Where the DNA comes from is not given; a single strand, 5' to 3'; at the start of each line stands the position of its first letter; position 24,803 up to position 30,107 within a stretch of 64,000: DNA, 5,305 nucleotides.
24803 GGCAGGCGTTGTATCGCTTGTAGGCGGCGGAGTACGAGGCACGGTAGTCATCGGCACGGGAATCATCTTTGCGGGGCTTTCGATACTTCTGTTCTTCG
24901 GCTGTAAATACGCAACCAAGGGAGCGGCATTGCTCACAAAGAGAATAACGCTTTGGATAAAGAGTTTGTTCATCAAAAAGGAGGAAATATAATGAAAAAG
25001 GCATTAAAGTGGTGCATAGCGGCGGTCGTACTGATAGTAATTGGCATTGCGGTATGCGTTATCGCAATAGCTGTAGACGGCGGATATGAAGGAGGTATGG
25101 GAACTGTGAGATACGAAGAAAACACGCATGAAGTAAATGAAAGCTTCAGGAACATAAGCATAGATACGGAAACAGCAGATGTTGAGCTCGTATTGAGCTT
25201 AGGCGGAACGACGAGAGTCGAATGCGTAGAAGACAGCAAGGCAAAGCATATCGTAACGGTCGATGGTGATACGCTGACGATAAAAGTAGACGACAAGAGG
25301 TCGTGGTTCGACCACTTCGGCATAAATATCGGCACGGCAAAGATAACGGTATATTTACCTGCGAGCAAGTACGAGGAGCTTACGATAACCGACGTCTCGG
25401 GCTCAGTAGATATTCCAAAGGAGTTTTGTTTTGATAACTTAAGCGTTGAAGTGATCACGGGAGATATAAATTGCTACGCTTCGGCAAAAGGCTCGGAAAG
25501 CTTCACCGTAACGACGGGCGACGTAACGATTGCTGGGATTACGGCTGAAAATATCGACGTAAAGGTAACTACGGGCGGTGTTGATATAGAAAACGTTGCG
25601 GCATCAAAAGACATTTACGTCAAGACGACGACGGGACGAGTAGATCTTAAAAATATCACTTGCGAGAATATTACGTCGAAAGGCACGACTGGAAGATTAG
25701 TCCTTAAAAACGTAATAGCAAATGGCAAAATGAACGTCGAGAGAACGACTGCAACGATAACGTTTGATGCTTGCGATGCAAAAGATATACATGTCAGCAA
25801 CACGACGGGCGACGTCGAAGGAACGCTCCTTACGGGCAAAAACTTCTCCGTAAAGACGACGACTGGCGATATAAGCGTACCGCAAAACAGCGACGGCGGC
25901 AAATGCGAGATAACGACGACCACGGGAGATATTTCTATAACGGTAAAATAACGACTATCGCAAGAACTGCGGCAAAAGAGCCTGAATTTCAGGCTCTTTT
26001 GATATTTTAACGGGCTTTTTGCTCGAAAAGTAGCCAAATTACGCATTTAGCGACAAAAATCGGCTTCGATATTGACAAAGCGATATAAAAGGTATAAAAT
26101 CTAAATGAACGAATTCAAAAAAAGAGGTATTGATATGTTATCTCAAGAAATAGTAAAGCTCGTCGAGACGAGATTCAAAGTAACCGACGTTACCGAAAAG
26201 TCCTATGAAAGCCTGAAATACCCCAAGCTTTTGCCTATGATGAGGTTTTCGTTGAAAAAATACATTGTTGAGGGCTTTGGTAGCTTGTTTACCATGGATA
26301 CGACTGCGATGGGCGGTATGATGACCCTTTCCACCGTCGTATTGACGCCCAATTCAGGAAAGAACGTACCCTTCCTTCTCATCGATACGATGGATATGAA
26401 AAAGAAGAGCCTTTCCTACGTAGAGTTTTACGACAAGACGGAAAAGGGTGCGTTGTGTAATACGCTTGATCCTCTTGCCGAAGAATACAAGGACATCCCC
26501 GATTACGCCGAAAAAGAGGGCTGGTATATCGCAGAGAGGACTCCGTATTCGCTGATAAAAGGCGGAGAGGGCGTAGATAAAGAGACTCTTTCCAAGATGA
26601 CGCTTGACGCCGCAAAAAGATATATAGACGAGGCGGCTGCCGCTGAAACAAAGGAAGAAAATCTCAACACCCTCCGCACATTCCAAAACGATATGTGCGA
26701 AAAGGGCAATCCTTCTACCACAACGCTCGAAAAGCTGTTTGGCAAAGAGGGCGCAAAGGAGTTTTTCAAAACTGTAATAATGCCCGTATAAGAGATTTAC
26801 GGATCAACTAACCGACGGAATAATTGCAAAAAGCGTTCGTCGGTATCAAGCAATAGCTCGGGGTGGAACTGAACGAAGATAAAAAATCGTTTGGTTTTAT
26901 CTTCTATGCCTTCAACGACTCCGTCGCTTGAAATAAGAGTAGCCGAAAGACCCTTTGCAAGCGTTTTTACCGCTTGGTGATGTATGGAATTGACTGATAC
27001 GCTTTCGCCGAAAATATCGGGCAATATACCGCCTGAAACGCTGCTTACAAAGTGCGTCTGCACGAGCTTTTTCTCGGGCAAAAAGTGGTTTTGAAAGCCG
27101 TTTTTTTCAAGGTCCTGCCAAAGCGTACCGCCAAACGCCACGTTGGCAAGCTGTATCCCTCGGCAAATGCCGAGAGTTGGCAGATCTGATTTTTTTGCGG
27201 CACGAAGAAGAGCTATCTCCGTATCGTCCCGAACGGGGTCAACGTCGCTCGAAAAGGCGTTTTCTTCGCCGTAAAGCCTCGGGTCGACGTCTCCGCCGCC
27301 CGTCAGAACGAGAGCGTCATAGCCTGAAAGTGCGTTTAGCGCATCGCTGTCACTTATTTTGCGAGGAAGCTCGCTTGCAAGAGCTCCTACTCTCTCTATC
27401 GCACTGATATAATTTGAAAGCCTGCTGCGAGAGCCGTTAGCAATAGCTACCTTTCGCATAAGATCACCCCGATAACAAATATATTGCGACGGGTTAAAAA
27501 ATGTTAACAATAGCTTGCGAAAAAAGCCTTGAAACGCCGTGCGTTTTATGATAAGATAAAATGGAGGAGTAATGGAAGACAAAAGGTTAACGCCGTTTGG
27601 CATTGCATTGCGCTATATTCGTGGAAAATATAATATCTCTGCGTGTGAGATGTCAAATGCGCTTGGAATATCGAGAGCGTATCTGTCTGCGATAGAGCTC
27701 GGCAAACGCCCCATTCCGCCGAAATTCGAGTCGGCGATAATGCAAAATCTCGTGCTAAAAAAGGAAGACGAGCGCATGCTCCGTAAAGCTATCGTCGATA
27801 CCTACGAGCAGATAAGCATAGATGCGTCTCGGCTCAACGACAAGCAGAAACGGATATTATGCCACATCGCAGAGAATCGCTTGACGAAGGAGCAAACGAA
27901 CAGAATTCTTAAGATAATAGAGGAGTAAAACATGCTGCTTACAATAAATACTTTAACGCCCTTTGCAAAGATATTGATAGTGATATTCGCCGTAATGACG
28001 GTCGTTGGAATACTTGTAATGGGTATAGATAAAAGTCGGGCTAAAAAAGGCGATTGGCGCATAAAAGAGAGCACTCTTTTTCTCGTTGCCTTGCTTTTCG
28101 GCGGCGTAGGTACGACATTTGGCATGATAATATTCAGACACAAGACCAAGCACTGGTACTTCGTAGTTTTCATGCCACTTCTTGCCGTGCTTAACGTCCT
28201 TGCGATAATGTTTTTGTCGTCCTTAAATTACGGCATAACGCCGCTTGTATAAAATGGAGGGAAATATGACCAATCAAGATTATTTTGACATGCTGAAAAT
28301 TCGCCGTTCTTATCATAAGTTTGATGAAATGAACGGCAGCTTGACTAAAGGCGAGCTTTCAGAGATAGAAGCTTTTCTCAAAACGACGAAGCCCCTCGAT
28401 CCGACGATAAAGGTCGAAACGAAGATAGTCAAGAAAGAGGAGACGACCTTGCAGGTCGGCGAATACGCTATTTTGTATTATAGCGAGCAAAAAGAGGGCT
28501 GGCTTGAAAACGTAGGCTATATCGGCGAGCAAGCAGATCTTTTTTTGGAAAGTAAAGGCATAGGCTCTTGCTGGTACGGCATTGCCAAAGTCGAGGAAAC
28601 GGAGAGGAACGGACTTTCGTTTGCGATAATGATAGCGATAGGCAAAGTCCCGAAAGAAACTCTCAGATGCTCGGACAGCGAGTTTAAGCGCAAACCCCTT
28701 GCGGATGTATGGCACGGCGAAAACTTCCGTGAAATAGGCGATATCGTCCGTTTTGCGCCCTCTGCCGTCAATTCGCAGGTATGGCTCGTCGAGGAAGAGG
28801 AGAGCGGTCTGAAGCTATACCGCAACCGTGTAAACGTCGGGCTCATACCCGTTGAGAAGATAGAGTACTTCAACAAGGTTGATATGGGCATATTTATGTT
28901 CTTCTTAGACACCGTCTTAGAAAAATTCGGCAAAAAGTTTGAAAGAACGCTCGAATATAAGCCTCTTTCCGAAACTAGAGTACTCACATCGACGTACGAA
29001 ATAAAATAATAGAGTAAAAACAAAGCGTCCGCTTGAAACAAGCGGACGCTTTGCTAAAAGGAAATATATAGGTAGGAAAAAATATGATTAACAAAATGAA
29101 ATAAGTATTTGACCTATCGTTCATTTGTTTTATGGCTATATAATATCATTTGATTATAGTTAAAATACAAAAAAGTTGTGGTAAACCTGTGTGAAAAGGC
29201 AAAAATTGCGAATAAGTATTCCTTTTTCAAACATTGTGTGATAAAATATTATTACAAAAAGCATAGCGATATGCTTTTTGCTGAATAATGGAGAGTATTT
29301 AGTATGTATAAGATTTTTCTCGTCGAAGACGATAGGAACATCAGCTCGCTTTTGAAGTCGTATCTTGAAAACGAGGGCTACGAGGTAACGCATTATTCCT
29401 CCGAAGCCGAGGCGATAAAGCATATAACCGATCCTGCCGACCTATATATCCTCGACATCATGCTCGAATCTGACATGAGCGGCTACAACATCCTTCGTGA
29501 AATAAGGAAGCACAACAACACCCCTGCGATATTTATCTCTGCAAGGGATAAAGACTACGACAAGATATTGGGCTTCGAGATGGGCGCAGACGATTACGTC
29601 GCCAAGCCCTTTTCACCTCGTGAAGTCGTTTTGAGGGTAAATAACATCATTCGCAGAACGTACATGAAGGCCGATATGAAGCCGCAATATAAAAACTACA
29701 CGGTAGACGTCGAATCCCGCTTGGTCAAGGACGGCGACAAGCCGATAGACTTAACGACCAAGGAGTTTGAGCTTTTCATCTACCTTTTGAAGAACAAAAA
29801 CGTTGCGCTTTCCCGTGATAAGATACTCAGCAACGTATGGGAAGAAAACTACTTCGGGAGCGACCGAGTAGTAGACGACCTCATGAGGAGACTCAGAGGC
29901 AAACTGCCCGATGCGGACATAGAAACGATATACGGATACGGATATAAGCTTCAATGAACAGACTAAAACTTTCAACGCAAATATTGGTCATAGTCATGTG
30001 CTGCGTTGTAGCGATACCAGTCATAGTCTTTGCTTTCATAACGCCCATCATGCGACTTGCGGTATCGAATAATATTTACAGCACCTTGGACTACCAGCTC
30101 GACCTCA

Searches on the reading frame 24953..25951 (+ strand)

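Call 56: search_protein_families(library=pfam, proteins=[window:24953-25951:+], max_evalue=0.00001)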
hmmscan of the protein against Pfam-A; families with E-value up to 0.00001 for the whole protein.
window:24953-25951:+ (332 aa): 1 family
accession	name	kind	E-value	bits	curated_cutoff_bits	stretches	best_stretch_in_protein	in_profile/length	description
PF13349.12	DUF4097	-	2.9e-32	112.4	22.9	2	66-218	2-156/247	Toastrack DUF4097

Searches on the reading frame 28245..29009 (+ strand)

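Call 56: search_protein_families(library=pfam, proteins=[window:28245-29009:+], max_evalue=0.00001)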
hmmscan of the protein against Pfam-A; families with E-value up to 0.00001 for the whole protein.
window:28245-29009:+ (254 aa): 1 family
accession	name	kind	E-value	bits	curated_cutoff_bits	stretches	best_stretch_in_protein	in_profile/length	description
PF14512.11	TM1586_NiRdase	-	1.1e-29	104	27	1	13-219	2-209/215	Putative TM nitroreductase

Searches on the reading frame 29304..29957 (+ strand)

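Call 56: search_protein_families(library=pfam, proteins=[window:29304-29957:+], max_evalue=0.00001)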
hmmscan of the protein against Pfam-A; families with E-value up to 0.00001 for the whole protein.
window:29304-29957:+ (217 aa): 2 families
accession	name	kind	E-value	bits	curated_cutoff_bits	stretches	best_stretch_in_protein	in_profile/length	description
PF00072.30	Response_reg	-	3.9e-23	82.2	30.2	1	4-112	1-110/111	Response regulator receiver domain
PF00486.34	Trans_reg_C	-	2.6e-21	75.9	26.2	1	146-216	2-77/77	Transcriptional regulatory protein, C terminal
